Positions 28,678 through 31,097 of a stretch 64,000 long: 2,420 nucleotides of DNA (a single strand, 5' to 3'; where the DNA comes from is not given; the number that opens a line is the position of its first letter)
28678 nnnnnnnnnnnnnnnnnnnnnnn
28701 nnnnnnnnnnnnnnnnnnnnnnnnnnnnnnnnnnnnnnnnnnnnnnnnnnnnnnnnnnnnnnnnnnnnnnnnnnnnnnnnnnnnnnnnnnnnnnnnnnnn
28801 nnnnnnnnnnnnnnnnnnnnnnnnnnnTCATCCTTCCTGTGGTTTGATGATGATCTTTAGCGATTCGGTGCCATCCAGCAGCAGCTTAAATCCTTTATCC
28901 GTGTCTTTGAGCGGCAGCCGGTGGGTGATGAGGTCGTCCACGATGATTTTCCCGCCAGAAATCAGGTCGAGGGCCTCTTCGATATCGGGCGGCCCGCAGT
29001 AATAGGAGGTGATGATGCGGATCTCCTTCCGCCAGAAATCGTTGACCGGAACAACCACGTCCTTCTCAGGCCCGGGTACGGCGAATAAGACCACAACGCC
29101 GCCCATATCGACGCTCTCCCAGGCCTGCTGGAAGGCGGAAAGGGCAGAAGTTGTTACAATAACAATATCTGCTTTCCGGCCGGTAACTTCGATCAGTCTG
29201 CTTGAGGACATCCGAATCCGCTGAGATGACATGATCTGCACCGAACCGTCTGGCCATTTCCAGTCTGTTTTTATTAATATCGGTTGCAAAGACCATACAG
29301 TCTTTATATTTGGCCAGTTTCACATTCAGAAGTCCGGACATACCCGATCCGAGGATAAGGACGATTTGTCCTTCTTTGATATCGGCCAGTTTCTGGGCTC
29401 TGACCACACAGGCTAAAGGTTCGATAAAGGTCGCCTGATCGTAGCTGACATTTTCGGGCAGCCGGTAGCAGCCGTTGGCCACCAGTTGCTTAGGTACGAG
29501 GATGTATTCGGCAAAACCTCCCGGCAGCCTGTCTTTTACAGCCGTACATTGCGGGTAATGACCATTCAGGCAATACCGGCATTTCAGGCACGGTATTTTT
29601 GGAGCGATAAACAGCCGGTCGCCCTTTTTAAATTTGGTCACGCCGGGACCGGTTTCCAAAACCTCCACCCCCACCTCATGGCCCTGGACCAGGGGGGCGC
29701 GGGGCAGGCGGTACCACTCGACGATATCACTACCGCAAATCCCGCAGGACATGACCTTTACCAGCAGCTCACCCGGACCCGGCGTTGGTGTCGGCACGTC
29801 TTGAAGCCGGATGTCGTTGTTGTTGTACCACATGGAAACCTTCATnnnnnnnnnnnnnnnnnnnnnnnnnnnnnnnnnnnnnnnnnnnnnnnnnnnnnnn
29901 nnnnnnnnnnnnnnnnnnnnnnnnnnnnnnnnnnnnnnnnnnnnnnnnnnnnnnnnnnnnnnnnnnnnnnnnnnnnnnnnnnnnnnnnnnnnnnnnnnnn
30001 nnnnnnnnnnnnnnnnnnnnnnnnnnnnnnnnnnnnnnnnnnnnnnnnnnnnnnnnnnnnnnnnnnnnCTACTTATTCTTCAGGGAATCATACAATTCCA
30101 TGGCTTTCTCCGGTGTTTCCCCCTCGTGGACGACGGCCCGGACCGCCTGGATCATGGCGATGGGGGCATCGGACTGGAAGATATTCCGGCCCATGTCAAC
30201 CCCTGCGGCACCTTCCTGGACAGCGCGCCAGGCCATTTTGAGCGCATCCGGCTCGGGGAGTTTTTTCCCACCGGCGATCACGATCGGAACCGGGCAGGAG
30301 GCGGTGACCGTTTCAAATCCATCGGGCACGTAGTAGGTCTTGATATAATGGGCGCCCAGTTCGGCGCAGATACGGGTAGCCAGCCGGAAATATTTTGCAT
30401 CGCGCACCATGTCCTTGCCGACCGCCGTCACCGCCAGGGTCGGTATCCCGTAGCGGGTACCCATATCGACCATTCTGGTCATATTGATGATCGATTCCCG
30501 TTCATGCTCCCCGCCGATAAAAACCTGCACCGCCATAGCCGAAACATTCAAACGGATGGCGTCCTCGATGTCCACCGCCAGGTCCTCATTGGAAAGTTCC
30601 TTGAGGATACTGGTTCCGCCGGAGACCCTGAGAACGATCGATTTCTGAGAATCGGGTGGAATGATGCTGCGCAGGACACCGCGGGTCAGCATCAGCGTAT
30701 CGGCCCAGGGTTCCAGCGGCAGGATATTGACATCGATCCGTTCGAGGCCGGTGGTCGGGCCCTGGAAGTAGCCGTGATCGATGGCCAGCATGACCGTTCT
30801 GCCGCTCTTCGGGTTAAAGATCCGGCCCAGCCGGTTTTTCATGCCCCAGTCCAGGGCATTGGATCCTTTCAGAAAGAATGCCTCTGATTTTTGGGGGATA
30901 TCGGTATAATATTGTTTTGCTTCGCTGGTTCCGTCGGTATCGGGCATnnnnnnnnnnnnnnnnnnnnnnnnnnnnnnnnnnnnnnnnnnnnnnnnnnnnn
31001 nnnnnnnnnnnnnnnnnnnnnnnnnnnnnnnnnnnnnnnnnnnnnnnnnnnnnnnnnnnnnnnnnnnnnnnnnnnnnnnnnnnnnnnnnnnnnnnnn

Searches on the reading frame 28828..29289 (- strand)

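Call 62: search_protein_families(library=pfam, proteins=[window:28828-29289:-], max_evalue=0.001)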
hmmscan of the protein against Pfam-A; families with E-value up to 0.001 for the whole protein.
window:28828-29289:- (153 aa): 2 families
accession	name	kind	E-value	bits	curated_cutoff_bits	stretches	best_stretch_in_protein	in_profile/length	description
PF00107.32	ADH_zinc_N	-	1.9e-12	47.7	31.8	1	29-111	47-128/129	Zinc-binding dehydrogenase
PF16912.11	Glu_dehyd_C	-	0.00061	19.8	34.9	1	36-145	96-206/211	Glucose dehydrogenase C-terminus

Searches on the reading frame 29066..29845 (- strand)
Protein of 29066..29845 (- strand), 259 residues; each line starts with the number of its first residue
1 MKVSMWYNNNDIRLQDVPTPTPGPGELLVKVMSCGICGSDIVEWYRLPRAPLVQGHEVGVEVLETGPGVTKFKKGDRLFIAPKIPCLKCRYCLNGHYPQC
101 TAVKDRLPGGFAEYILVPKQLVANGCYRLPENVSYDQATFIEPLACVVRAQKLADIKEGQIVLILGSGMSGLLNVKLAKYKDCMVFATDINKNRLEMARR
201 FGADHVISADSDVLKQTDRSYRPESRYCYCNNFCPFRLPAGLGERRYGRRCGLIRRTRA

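Call 62: search_protein_families(library=pfam, proteins=[window:29066-29845:-], max_evalue=0.001)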
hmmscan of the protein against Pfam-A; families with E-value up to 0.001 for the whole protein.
window:29066-29845:- (259 aa): 3 families
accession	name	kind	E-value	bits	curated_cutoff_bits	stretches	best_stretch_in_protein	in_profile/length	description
PF08240.17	ADH_N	-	5.7e-24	84.8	23.5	1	23-123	1-100/104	Alcohol dehydrogenase GroES-like domain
PF00107.32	ADH_zinc_N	-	2.1e-08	34.6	31.8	1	171-216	3-49/129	Zinc-binding dehydrogenase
PF01262.27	AlaDh_PNT_C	-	0.00036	20.5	23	1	156-212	26-84/214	Alanine dehydrogenase/PNT, C-terminal domain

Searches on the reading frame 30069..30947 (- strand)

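Call 80: search_protein_families(library=pfam, proteins=[window:30069-30947:-], max_evalue=0.001)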
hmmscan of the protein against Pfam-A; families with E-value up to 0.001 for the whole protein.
window:30069-30947:- (292 aa): 1 family
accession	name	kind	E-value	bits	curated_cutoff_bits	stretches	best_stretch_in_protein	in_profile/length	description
PF01791.15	DeoC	-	1.4e-17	64.5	23.8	1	51-259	1-229/229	DeoC/LacD family aldolase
